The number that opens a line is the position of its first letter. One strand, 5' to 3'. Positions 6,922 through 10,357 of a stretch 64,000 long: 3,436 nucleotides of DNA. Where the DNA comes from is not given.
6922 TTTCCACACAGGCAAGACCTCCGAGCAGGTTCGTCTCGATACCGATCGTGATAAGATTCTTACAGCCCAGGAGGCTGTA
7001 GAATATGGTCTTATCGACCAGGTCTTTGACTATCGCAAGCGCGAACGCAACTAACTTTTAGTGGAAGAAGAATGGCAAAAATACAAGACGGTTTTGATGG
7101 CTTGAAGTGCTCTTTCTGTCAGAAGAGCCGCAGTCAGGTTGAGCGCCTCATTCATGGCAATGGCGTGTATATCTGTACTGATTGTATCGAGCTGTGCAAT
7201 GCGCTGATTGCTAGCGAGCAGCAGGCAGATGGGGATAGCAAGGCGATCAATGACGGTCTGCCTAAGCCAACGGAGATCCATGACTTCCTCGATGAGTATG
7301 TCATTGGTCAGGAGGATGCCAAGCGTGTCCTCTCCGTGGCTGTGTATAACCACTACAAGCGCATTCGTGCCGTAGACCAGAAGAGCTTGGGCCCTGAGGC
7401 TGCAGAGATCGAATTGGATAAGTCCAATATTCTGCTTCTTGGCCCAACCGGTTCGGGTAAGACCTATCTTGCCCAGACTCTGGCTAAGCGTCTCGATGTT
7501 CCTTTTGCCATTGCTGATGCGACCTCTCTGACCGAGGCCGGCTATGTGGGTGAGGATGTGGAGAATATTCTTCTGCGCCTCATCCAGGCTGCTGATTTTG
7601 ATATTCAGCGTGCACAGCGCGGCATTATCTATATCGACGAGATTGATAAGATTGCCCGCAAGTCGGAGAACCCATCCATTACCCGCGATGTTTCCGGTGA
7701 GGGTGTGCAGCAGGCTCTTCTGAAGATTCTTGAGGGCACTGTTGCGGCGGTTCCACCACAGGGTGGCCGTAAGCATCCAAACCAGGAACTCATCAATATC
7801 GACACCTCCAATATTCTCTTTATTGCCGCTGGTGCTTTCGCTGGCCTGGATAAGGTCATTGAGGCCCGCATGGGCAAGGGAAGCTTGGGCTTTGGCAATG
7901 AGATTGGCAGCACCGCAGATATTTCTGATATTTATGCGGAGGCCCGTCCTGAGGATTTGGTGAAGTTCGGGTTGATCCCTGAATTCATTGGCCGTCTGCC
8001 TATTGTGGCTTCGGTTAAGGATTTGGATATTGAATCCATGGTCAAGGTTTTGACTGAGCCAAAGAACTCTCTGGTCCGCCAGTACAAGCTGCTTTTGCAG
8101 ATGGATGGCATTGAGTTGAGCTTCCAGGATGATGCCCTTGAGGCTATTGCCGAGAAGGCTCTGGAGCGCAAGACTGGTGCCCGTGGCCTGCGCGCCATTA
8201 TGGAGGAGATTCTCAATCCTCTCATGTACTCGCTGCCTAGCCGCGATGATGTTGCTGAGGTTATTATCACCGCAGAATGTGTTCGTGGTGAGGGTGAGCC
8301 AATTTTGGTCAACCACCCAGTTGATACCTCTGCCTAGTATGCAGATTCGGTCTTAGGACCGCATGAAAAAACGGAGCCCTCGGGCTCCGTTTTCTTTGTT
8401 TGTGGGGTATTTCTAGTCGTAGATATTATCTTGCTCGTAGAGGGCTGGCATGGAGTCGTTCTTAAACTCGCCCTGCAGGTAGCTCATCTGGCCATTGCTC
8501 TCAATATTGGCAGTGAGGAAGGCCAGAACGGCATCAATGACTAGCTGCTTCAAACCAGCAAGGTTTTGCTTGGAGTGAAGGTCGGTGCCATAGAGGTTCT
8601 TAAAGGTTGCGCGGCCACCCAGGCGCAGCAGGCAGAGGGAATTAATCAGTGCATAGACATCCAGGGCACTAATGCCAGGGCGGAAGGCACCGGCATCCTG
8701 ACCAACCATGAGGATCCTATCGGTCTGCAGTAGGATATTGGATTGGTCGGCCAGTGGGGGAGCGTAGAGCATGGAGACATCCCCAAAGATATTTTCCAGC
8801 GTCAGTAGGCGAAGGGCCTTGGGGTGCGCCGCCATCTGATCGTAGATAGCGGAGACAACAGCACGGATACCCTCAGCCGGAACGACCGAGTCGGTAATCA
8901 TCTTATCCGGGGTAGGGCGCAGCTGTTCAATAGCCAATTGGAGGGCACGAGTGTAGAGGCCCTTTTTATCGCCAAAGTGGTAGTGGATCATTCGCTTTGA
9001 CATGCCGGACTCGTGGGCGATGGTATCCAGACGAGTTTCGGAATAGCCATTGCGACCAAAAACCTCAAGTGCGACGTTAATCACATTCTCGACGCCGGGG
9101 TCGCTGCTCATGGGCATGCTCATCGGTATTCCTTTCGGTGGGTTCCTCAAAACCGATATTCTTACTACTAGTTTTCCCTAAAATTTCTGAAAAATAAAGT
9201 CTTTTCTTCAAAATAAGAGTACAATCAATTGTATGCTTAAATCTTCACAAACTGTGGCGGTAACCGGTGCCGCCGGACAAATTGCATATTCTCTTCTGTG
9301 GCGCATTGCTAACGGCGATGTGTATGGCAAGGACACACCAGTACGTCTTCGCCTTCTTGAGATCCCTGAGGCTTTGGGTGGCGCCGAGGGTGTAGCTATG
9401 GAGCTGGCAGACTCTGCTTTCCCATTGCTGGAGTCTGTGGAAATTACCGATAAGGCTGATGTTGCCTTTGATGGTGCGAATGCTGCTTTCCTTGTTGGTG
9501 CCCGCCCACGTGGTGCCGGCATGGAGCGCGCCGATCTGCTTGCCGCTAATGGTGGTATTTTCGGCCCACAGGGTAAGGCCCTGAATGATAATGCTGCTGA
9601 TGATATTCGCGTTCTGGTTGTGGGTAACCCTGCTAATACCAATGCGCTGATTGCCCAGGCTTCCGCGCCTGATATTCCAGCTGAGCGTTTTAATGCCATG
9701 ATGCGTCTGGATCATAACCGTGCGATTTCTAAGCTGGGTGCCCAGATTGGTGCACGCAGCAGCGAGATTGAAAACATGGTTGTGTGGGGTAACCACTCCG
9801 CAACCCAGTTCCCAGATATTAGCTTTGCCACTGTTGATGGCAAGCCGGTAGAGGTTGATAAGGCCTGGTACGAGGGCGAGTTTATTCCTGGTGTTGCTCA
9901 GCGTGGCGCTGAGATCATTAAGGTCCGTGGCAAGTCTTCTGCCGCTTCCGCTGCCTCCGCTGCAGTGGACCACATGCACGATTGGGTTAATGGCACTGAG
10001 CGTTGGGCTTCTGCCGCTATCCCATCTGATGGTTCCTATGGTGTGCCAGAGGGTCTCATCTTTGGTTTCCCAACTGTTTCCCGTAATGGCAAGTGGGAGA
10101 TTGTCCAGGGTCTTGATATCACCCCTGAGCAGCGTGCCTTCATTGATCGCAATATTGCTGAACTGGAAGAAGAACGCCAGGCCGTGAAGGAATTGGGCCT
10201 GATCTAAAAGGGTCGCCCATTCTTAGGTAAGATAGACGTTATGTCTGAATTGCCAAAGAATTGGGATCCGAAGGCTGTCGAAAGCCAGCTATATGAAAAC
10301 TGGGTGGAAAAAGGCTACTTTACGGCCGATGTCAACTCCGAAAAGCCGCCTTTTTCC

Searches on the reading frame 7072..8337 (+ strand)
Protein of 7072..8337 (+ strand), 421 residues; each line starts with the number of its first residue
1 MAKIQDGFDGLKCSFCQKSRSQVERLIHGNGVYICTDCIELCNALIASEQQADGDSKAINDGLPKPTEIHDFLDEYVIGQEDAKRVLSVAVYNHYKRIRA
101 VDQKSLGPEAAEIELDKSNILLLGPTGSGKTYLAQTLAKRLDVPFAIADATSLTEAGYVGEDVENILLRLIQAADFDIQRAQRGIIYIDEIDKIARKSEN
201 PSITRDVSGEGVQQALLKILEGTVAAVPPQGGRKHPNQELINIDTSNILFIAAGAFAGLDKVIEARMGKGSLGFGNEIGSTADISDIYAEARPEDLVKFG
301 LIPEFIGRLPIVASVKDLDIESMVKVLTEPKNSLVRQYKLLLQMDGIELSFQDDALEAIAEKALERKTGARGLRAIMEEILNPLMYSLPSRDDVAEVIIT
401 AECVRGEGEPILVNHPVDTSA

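Call 79: search_protein_families(library=pfam, proteins=[window:7072-8337:+], max_evalue=0.00001)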
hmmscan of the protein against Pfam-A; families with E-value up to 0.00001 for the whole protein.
window:7072-8337:+ (421 aa): 6 families
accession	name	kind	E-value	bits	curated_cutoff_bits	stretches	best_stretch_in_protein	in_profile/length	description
PF07724.20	AAA_2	-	3.2e-34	118.8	27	1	117-312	3-166/166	AAA domain (Cdc48 subfamily)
PF00004.35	AAA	-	2.3e-16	60.9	21.2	1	120-255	1-109/131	ATPase family associated with various cellular activities (AAA)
PF06689.19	zf-C4_ClpX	-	3.2e-15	56.2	27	1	12-47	2-38/39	ClpX C4-type zinc finger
PF10431.15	ClpB_D2-small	-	2.6e-11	43.8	21.9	1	319-396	2-75/81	C-terminal, D2-small domain, of ClpB protein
PF05496.18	RuvB_N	-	4.1e-06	27.1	27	0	79-199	11-101/159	Holliday junction DNA helicase RuvB P-loop domain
PF07728.20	AAA_5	-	7e-06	26.5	22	0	119-196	1-80/139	AAA domain (dynein-related subfamily)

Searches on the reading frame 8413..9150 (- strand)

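Call 79: search_protein_families(library=pfam, proteins=[window:8413-9150:-], max_evalue=0.00001)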
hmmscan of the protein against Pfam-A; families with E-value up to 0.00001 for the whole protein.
window:8413-9150:- (245 aa): 2 families
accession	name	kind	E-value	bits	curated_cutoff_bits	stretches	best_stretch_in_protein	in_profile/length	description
PF17938.6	TetR_C_29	-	1.4e-31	109.5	26.2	1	91-208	1-119/119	Tetracyclin repressor-like, C-terminal domain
PF00440.29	TetR_N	-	6.2e-11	42.3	24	1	24-67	2-45/47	Bacterial regulatory proteins, tetR family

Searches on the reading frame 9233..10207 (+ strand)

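Call 79: search_protein_families(library=pfam, proteins=[window:9233-10207:+], max_evalue=0.00001)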
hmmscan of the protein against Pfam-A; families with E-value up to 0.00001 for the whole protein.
window:9233-10207:+ (324 aa): 2 families
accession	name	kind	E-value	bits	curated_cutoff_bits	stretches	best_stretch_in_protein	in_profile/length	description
PF02866.23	Ldh_1_C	-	9.4e-35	120.6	22.6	1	158-319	2-171/174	lactate/malate dehydrogenase, alpha/beta C-terminal domain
PF00056.29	Ldh_1_N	-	5e-27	95.1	27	1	8-148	3-135/141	lactate/malate dehydrogenase, NAD binding domain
